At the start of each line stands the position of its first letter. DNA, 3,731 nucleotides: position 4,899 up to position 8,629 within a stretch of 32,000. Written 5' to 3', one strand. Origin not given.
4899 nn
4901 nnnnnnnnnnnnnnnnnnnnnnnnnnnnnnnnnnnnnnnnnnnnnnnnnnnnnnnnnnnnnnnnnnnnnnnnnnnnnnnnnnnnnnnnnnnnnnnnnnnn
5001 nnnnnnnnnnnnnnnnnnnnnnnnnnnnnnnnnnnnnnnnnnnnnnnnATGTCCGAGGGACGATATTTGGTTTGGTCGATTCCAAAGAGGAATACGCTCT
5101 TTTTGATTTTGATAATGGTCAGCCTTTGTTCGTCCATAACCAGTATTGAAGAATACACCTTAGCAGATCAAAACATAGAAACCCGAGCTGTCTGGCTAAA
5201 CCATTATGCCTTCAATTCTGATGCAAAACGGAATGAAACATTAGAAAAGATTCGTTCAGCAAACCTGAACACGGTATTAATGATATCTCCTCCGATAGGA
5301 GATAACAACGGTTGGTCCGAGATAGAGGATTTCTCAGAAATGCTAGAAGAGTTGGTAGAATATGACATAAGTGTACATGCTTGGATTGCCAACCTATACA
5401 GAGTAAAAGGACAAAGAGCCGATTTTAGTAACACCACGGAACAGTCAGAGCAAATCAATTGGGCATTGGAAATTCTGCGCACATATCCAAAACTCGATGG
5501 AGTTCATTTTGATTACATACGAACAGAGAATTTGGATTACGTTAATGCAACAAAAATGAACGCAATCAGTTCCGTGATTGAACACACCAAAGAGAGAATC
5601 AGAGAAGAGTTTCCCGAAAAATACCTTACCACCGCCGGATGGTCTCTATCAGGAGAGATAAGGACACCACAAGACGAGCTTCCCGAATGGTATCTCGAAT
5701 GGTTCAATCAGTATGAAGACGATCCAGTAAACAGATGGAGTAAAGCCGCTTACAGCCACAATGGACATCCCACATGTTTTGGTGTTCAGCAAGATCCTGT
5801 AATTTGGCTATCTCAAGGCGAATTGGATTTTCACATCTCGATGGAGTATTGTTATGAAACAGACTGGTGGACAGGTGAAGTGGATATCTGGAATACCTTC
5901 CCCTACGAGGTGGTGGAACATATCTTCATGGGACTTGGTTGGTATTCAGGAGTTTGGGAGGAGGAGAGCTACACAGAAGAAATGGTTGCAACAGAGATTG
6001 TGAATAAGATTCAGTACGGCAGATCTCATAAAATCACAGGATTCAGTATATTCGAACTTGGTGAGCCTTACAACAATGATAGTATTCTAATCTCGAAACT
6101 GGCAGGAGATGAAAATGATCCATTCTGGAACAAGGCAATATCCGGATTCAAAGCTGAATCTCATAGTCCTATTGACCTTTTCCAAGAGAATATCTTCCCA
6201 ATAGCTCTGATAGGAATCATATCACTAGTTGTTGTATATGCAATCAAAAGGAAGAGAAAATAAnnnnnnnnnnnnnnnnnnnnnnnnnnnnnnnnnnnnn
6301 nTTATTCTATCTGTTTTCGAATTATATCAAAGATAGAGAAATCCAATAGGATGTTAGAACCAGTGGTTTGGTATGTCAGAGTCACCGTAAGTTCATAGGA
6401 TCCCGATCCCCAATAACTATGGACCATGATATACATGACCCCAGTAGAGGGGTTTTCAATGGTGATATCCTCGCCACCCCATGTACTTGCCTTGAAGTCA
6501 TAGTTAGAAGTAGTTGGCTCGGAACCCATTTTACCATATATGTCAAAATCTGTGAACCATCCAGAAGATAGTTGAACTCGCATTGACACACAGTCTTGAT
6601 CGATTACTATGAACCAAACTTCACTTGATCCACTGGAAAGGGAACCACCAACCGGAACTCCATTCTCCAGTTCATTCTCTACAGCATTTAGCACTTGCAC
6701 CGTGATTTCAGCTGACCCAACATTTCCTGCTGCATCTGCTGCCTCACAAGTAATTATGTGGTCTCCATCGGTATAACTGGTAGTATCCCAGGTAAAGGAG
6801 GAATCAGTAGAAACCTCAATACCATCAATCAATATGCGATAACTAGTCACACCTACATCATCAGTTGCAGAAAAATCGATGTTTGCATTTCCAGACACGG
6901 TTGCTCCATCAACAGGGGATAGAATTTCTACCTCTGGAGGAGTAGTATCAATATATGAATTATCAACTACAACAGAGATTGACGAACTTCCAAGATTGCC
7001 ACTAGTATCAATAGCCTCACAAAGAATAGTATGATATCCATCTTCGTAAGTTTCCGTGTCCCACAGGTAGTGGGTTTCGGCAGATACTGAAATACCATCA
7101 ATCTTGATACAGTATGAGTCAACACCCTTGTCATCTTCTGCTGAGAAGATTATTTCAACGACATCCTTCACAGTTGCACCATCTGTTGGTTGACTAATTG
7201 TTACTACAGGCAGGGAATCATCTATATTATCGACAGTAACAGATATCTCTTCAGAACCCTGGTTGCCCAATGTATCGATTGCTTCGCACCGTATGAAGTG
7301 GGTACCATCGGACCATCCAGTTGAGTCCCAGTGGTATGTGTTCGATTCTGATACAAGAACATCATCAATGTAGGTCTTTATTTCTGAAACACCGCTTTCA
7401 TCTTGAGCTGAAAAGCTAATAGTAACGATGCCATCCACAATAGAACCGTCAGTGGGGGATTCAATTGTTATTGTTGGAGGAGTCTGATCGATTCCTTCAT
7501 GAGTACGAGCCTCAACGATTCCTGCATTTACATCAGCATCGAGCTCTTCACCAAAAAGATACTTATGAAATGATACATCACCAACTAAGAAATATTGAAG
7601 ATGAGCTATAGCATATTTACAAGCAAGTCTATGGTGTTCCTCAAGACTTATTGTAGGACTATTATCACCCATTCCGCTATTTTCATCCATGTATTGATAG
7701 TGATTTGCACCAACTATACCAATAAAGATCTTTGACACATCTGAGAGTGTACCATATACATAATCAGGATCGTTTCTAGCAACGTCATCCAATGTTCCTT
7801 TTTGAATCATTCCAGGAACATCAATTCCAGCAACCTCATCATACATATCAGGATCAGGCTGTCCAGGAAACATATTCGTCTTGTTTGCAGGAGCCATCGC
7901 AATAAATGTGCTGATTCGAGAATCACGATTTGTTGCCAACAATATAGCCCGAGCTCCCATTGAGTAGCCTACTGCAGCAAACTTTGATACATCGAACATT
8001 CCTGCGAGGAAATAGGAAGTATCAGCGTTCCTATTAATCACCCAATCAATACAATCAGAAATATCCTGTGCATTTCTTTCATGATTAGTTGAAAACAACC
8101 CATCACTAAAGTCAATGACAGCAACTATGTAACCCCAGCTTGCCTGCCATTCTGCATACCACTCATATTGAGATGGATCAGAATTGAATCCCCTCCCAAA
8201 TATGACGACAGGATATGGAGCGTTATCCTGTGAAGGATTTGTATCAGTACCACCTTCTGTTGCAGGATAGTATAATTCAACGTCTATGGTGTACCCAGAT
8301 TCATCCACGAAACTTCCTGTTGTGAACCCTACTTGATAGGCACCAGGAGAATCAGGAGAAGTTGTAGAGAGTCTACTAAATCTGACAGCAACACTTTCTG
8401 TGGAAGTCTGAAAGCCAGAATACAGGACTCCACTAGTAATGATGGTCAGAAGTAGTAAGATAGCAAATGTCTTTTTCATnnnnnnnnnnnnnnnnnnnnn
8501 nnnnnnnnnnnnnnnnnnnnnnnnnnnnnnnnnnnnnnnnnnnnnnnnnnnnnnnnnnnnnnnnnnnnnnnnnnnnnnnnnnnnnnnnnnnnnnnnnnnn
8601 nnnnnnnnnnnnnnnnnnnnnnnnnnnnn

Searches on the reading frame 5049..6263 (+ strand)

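Call 6: search_protein_families(library=pfam, proteins=[window:5049-6263:+])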
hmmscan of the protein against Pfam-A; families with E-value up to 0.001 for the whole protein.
window:5049-6263:+ (404 aa): 0 families

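Call 40: search_protein_families(library=pfam, proteins=[window:5049-6263:+], max_evalue=1)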
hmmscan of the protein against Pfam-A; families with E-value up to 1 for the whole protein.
window:5049-6263:+ (404 aa): 1 family
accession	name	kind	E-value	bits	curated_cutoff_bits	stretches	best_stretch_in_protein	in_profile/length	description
PF07588.17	DUF1554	-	0.02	15.1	27.5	1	127-191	50-112/136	Protein of unknown function (DUF1554)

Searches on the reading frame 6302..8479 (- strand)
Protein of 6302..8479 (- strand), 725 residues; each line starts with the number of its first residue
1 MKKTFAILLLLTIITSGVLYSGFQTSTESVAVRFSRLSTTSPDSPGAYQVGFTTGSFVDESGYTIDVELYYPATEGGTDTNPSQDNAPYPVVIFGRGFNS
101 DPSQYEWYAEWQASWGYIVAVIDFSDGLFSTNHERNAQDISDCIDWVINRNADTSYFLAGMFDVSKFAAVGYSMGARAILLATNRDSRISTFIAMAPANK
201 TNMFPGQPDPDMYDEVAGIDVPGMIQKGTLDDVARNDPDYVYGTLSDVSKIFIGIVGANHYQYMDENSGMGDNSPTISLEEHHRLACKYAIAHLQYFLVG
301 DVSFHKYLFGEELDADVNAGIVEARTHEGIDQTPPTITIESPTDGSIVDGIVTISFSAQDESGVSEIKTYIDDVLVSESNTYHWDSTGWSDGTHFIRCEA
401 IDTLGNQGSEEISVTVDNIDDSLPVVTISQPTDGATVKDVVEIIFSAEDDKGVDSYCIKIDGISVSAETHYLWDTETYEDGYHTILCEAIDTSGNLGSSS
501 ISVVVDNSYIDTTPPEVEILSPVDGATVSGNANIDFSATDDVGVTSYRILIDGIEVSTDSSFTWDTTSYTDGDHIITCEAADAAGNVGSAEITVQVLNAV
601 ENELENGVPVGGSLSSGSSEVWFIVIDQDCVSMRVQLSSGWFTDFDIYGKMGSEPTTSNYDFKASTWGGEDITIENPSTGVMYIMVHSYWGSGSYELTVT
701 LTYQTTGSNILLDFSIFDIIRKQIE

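Call 6: search_protein_families(library=pfam, proteins=[window:6302-8479:-])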
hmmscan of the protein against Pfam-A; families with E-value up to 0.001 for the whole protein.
window:6302-8479:- (725 aa): 9 families
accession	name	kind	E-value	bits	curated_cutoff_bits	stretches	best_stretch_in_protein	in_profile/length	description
PF17957.7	Big_7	-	3.7e-34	117.6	24.1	3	515-577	1-69/70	Bacterial Ig domain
PF12740.14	PETase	-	1e-14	55.1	28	1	76-312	41-247/263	PET hydrolase-like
PF13750.12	Big_3_3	-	9.3e-12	45.3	27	0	380-448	3-73/157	Bacterial Ig-like domain (group 3)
PF19077.6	Big_13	-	1.3e-09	38.9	27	0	554-595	56-99/102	Bacterial Ig-like domain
PF06832.18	BiPBP_C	-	4.3e-05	23.8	26.8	0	513-589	8-87/90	Penicillin-Binding Protein C-terminus Family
PF02129.25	Peptidase_S15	-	6.9e-05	23.1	23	1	66-198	6-129/262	X-Pro dipeptidyl-peptidase (S15 family)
PF09136.16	Glucodextran_B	-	0.00021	21.6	27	0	515-596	1-81/83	Glucodextranase, domain B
PF16820.11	PKD_3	-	0.00037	20.7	26.3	0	514-571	1-59/68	PKD-like domain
PF07224.18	Chlorophyllase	-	0.00038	19.8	26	1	85-197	38-152/301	Chlorophyllase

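Call 97: find_homologous_proteins(query=window:6302-8479:-, region=30-330, max_evalue=1e-20)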
Query window:6302-8479:-, residues 30-330 (301 aa): 1 proteins with E <= 1e-20 among 1552 candidates. Only proteins of 398 to 1269 residues were searched: fused or split forms outside these lengths cannot appear, so this answer is no evidence that the protein stands alone or is whole; lengths 'longer' or 'shorter' looks for them.
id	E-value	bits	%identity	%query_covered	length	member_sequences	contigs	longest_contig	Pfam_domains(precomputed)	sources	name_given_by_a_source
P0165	2.7e-202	689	100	100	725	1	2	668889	PF12740.15,PF17957.8,PF13750.13,PF19077.7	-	-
